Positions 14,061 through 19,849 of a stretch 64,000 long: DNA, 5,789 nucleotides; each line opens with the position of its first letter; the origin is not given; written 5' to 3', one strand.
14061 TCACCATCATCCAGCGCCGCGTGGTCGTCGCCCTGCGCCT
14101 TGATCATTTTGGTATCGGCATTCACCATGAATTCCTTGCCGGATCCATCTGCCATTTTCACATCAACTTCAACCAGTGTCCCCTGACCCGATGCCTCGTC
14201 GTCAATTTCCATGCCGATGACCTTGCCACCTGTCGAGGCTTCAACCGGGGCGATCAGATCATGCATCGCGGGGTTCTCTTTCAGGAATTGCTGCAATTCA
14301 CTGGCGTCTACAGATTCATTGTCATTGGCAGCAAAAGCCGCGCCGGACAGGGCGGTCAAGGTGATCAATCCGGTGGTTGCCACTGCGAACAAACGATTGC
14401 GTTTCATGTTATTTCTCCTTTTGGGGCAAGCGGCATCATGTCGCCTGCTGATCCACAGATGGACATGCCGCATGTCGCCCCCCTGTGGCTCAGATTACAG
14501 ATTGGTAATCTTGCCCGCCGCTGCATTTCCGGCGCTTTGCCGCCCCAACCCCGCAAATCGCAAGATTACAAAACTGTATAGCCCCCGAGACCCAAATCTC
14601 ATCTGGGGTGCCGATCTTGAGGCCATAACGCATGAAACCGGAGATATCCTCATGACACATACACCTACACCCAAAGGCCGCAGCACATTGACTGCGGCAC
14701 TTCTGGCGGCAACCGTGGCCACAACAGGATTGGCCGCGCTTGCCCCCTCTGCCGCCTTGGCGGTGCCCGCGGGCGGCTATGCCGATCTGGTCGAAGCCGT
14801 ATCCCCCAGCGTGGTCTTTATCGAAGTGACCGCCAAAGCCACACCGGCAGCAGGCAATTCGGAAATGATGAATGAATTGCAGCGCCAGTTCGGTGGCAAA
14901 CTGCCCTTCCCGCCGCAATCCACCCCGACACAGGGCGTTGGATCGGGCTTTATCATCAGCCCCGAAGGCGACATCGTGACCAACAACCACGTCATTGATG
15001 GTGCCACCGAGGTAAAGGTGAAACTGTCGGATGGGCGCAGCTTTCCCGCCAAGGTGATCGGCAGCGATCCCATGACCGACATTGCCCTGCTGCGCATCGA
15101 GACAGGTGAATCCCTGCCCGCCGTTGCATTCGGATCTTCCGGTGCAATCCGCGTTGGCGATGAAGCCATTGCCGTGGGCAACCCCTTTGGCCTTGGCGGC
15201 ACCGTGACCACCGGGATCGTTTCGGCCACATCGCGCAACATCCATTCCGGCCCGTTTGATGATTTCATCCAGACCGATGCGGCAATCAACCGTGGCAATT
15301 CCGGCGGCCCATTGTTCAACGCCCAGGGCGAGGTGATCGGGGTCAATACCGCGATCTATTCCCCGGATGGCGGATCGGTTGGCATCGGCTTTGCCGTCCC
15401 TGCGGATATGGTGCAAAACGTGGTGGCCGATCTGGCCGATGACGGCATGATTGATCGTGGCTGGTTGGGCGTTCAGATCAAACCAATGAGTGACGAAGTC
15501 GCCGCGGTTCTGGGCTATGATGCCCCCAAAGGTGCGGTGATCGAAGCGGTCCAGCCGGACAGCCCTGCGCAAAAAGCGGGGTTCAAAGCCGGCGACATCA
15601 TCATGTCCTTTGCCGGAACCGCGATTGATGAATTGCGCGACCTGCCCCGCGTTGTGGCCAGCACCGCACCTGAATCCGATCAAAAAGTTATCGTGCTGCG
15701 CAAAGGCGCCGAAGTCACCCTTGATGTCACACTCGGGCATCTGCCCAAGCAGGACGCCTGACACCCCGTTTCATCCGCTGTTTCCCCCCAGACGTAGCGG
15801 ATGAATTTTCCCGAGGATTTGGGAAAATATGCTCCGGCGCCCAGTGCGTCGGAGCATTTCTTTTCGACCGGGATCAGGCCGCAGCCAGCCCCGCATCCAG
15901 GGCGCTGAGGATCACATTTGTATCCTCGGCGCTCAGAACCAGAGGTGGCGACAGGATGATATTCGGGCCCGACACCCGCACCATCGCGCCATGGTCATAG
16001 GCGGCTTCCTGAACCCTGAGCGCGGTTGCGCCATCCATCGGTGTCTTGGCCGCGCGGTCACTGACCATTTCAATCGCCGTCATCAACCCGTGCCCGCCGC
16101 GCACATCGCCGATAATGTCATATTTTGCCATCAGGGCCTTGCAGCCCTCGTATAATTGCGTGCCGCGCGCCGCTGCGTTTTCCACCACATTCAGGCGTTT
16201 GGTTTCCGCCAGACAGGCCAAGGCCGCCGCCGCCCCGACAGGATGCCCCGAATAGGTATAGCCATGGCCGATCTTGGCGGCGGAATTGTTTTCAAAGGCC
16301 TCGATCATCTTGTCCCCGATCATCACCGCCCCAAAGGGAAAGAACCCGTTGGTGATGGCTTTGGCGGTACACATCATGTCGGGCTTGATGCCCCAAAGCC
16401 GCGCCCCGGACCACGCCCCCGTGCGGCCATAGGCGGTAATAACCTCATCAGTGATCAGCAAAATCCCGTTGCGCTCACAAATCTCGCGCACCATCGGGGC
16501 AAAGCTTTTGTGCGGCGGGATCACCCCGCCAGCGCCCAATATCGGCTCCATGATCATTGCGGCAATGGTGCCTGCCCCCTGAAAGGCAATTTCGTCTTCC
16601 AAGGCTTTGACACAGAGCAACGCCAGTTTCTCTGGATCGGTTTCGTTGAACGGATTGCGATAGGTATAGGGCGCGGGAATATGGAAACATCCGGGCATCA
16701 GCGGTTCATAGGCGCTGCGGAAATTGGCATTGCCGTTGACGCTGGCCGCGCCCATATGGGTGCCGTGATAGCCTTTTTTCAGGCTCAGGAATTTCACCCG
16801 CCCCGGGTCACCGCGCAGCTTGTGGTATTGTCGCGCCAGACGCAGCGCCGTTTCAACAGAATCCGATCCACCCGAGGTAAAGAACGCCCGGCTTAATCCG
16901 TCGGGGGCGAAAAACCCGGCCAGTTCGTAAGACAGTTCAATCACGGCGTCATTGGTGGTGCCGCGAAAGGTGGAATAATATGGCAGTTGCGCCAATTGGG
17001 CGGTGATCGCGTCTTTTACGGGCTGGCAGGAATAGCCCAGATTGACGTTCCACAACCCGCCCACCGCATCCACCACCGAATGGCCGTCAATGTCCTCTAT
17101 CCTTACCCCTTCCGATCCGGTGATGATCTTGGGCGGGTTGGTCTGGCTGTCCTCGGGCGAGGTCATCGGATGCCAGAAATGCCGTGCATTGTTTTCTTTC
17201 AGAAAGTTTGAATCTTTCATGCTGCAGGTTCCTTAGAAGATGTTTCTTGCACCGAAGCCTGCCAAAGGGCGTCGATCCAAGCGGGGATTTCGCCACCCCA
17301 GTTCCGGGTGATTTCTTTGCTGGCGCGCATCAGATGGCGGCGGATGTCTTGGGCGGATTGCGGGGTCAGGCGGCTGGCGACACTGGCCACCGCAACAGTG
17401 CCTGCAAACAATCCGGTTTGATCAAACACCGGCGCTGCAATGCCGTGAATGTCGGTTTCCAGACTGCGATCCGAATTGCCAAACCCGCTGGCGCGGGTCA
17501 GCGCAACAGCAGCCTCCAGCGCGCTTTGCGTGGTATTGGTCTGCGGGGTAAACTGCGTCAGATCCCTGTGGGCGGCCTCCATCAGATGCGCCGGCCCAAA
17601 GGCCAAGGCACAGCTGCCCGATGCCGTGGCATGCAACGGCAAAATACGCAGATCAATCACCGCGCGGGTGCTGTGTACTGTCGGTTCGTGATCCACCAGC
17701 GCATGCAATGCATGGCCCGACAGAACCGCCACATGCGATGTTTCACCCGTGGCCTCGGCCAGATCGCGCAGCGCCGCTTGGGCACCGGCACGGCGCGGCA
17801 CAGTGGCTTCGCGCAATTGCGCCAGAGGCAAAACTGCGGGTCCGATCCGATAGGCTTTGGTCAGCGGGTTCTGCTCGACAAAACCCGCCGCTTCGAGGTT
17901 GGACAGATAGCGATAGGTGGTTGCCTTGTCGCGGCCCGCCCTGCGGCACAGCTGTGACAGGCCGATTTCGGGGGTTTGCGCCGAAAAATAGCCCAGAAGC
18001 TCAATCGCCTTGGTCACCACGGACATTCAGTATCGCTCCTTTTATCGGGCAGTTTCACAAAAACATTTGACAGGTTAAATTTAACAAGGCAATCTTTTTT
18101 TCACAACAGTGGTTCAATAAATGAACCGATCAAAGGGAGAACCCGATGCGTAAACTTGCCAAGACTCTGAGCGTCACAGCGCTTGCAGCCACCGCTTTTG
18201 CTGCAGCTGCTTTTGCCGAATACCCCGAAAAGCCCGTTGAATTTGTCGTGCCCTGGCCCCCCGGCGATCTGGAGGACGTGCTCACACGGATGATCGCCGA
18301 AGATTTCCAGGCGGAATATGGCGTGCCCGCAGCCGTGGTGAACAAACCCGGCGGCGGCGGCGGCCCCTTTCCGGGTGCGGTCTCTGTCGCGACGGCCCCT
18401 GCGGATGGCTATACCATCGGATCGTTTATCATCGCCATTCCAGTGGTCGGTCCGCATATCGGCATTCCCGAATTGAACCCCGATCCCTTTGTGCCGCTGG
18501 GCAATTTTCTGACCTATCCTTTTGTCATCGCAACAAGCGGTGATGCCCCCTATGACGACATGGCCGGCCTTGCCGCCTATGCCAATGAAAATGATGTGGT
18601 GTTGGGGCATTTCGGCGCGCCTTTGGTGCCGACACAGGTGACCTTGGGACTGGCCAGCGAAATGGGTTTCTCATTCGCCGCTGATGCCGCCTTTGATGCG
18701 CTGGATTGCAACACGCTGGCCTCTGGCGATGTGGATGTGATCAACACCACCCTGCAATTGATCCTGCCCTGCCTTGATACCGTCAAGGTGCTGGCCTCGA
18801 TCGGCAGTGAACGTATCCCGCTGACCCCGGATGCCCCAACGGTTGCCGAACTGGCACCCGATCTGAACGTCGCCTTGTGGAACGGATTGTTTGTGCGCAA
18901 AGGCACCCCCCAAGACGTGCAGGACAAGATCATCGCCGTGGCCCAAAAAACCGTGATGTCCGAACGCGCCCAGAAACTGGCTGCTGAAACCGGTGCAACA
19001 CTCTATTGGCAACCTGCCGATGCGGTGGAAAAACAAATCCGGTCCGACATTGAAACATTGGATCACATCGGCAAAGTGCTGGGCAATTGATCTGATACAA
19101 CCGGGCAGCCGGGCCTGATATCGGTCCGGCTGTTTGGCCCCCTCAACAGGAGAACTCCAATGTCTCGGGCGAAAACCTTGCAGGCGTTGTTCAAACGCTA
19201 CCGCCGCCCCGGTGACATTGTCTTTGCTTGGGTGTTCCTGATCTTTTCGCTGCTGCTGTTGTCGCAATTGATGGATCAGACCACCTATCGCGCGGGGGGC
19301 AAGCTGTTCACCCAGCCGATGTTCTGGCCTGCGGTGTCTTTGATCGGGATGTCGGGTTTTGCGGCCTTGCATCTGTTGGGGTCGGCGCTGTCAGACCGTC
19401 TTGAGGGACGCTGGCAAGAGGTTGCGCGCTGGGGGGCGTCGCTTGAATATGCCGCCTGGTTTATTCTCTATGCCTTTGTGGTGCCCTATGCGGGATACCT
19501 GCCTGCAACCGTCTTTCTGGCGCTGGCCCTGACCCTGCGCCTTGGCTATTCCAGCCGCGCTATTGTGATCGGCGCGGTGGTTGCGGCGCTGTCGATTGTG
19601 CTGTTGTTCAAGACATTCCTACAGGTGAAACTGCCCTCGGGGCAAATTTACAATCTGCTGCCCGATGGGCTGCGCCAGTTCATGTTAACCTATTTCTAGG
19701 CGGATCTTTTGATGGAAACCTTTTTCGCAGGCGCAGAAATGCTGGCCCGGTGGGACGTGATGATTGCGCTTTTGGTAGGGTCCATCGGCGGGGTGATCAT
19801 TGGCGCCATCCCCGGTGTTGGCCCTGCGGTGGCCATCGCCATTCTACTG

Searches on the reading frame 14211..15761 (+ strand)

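Call 7: search_protein_families(library=pfam, proteins=[window:14211-15761:+])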
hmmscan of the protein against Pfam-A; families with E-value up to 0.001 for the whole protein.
window:14211-15761:+ (516 aa): 6 families
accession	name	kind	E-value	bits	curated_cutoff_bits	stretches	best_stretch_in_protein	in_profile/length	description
PF13365.12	Trypsin_2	-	1.4e-36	126.8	27.6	1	244-378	1-144/144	Trypsin-like peptidase domain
PF00089.32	Trypsin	-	1.9e-19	70.8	20.6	1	245-404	28-219/220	Trypsin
PF13180.12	PDZ_2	-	3.5e-15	56.5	27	1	418-508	2-80/80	PDZ domain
PF17820.7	PDZ_6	-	1.2e-09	38.2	27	1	443-497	1-53/54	PDZ domain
PF00595.29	PDZ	-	1.8e-07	31.9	23.2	1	416-481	9-66/81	PDZ domain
PF10459.15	Peptidase_S46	-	0.00019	20.7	22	0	355-379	626-650/698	Peptidase S46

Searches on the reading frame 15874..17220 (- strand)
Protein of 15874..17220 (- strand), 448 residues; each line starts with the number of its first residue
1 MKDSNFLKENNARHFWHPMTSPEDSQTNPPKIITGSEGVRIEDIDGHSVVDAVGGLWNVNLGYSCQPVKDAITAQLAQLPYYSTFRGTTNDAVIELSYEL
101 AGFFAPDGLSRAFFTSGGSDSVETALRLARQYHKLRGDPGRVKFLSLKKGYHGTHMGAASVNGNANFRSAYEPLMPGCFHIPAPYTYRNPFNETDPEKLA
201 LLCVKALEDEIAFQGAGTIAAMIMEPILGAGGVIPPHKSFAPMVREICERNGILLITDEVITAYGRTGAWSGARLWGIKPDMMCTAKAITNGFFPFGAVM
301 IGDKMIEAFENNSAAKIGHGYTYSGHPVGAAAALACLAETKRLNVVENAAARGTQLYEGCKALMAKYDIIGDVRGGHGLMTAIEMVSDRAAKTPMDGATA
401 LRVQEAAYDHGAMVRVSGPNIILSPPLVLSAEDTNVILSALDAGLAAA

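Call 7: search_protein_families(library=pfam, proteins=[window:15874-17220:-])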
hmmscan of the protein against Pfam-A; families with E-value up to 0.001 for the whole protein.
window:15874-17220:- (448 aa): 1 family
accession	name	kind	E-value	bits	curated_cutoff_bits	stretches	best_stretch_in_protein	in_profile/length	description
PF00202.27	Aminotran_3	-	1.9e-89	300.6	30.5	1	26-442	6-400/403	Aminotransferase class-III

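Call 28: search_protein_families(library=ncbifam, proteins=[window:15874-17220:-], max_evalue=1e-10)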
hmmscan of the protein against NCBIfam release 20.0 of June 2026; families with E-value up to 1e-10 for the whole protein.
window:15874-17220:- (448 aa): 69 families (the best 25 are shown)
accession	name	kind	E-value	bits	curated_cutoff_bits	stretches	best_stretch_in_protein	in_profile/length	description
NF005683.0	PRK07481.1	subfamily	1.1e-218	726.8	575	1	3-447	2-449/453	hypothetical protein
NF005682.0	PRK07480.1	subfamily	1.2e-116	390.1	510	1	6-444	12-448/459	aminotransferase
NF005102.0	PRK06541.1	equivalog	2.5e-114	382.4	574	1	4-445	9-453/460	aspartate aminotransferase family protein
NF004767.0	PRK06105.1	subfamily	1e-107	360.6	517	1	4-446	5-448/460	aminotransferase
NF005684.0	PRK07482.1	subfamily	6.4e-107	358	687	1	2-441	3-448/464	hypothetical protein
NF005447.0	PRK07036.1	equivalog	7.1e-105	351.4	618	1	6-446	12-453/468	aminotransferase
NF004625.0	PRK05965.1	subfamily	1.5e-102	343.7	729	1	5-442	4-442/460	hypothetical protein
NF052567.1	OmAmTferAptACaul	equivalog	5.7e-101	338.4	500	1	14-445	4-428/431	omega-aminotransferase AptA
NF005812.0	PRK07678.1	subfamily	3.7e-99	332.4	488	1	4-446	7-448/451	aminotransferase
TIGR00508.1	bioA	equivalog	5.2e-91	305.3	405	1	16-442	2-415/419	adenosylmethionine--8-amino-7-oxononanoate transaminase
NF005685.0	PRK07483.1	equivalog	1.6e-89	300.7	485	1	29-446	12-436/444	aspartate aminotransferase family protein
NF004718.0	PRK06062.1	subfamily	9.1e-86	288.2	472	1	8-447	20-448/454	hypothetical protein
NF041821.1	daptide_amino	equivalog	2.1e-85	286.8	450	1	18-445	2-404/405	daptide-type RiPP biosynthesis aminotransferase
NF049939.1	HyAminethphonNHLyPbfA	equivalog_domain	9.1e-81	271.5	525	1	32-446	46-440/442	(R)-1-hydroxy-2-aminoethylphosphonate ammonia-lyase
NF005375.0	PRK06917.1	equivalog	4.8e-80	269.5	535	1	32-442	17-433/448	aspartate aminotransferase family protein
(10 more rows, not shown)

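Call 29: search_solved_structures(query=window:15874-17220:-, max_evalue=1e-60)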
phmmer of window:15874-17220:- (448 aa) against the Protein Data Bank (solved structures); distinct sequences matched with E-value up to 1e-60: 54.
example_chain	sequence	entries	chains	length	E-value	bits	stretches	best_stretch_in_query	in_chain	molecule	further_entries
5lh9_A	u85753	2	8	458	6e-129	434.1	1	6-446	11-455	OMEGA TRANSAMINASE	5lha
6s54_A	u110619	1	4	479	2.6e-126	425.4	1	5-446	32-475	Aspartate aminotransferase family protein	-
5kr3_A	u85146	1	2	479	7.2e-92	311.9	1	7-437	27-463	4-aminobutyrate transaminase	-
5kr5_A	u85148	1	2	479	2.8e-91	310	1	7-438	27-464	4-aminobutyrate transaminase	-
5kr4_A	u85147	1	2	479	5.4e-91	309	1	7-438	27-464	4-aminobutyrate transaminase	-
5kqu_A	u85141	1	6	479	1.5e-90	307.5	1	3-439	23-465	4-aminobutyrate transaminase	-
5kqt_A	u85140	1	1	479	2.9e-89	303.3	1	6-442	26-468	4-aminoburyrate transaminase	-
6io1_A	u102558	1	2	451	1.4e-88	301.1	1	11-445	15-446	Aminotransferase, class III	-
5kr6_A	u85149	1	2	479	2.5e-88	300.2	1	1-438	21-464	4-aminobutyrate transaminase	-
5kqw_A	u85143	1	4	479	1.3e-86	294.5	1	3-438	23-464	4-aminobutyrate transaminase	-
6gwi_A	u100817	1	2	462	1.9e-85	290.7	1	13-438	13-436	Putrescine aminotransferase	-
6fyq_A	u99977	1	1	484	8.2e-83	282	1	7-438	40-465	amine transaminase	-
6hx9_B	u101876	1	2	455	1.3e-82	281.3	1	12-435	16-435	Aspartate aminotransferase family protein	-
4a6r_A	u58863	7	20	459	2e-82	280.8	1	8-440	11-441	OMEGA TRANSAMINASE | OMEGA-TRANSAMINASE | AMINOTRANSFERASE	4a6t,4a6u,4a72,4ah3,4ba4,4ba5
6s4g_A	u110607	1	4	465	2.1e-82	280.7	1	8-440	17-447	Probable aminotransferase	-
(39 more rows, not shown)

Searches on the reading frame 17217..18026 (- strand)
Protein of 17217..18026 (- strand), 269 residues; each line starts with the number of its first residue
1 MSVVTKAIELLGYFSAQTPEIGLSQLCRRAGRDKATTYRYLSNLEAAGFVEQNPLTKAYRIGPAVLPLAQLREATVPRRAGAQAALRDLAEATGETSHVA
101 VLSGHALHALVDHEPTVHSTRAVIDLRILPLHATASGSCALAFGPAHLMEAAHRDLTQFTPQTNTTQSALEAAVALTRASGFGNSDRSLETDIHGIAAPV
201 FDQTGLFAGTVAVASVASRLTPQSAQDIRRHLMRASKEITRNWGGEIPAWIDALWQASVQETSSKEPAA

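Call 7: search_protein_families(library=pfam, proteins=[window:17217-18026:-])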
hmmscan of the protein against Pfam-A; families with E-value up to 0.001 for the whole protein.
window:17217-18026:- (269 aa): 3 families
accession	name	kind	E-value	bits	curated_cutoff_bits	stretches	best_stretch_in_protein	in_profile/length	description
PF01614.24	IclR_C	-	5.7e-21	75.3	24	1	81-240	12-173/174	Bacterial transcriptional regulator IclR C-terminal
PF09339.16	HTH_IclR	-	4.1e-15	55.7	22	1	4-54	2-52/52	IclR helix-turn-helix domain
PF01978.25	TrmB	-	0.00044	20.5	25.6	1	25-54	27-56/68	Sugar-specific transcriptional regulator TrmB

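Call 28: search_protein_families(library=ncbifam, proteins=[window:17217-18026:-], max_evalue=1e-10)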
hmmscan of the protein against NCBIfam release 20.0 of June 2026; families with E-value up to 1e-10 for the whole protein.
window:17217-18026:- (269 aa): 4 families
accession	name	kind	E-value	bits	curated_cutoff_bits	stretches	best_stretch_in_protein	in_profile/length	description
NF045644.1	TransRegBhcR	equivalog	3.2e-30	105.3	350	1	4-245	25-267/267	HTH-type transcriptional regulator BhcR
TIGR02431.1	pcaR_pcaU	subfamily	3e-28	98.8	284.75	1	4-239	8-244/248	beta-ketoadipate pathway transcriptional regulators, PcaR/PcaU/PobR family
NF008601.2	PRK11569.1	equivalog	5.8e-20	71.6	380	1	4-245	29-274/276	glyoxylate bypass operon transcriptional repressor IclR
NF011671.1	PRK15090.1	equivalog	7.4e-17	61.4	275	1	2-244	11-254/256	DNA-binding transcriptional regulator KdgR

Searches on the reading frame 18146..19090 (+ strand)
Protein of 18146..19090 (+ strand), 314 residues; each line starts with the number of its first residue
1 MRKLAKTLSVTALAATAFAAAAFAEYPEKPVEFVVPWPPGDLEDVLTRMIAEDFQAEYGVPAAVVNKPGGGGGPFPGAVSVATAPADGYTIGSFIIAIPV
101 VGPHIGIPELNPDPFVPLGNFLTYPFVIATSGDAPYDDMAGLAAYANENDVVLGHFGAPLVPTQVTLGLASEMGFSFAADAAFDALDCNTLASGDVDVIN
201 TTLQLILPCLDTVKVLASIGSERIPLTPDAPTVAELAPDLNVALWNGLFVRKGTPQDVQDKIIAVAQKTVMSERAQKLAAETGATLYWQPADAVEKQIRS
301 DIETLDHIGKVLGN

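Call 7: search_protein_families(library=pfam, proteins=[window:18146-19090:+])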
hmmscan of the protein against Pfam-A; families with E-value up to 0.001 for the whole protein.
window:18146-19090:+ (314 aa): 1 family
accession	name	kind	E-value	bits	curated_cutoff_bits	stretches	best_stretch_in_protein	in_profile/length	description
PF03401.19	TctC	-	8.2e-18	65.3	27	1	47-304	2-264/274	Tripartite tricarboxylate transporter family receptor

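Call 28: search_protein_families(library=ncbifam, proteins=[window:18146-19090:+], max_evalue=1e-10)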
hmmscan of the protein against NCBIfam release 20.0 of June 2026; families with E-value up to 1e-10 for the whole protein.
window:18146-19090:+ (314 aa): 0 families

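Call 66: search_solved_structures(query=window:18146-19090:+, max_evalue=0.001)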
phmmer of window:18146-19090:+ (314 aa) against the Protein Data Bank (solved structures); distinct sequences matched with E-value up to 0.001: 18.
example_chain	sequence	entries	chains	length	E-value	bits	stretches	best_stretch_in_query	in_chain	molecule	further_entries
2f5x_A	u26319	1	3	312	2e-23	86.2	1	24-292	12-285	BugD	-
4x9t_A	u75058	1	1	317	4.1e-22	81.9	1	22-275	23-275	Uncharacterized protein UPF0065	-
2dvz_A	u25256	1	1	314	8.3e-20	74.4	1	25-298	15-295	Putative exported protein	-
25hk_A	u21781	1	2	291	1.3e-17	67.2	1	21-302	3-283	Tripartite tricarboxylate transporter substrate binding protein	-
2qpq_A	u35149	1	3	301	1.8e-17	66.7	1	24-313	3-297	protein Bug27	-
6hke_A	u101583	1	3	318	3.6e-15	59.1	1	25-276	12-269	Possible TctC subunit of the Tripartite Tricarboxylate Transport(TTT) Family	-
8hkb_A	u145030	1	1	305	1.4e-13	53.9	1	31-293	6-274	Periplasmic terephthalate binding protein (TBP)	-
8hka_A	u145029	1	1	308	2.9e-13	52.9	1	30-293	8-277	Periplasmic terephthalate binding protein (TBP)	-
7ndr_A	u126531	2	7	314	4.3e-13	52.3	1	28-303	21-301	Tripartite tricarboxylate transporter substrate binding protein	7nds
8hk9_D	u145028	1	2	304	5.3e-13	52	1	31-293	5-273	Periplasmic terephthalate binding protein (TBP)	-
5oei_A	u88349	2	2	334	4.1e-11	45.8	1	24-310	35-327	Uncharacterized protein family UPF0065:Tat pathway signal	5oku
2ymu_A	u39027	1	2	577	2e-09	40.3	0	223-246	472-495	WD-40 REPEAT PROTEIN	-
7bie_A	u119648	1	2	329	1.4e-07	34.2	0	224-246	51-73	nvWRAP-T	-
7big_A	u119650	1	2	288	8.4e-07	31.6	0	224-246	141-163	v13WRAP-T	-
7bid_A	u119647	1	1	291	7.5e-06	28.5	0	223-246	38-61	v31WRAP-T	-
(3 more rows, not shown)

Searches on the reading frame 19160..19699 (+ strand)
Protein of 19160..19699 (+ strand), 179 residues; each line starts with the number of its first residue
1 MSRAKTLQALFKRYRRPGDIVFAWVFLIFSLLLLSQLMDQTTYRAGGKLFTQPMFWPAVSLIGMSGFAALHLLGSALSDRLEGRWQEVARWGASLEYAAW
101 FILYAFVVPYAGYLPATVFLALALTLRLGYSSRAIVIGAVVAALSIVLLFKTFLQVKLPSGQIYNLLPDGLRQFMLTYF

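Call 7: search_protein_families(library=pfam, proteins=[window:19160-19699:+])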
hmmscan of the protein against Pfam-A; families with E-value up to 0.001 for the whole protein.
window:19160-19699:+ (179 aa): 1 family
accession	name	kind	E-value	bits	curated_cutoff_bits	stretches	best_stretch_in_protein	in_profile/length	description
PF07331.16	TctB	-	3.3e-12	47.2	29.1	1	21-159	2-137/137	Tripartite tricarboxylate transporter TctB family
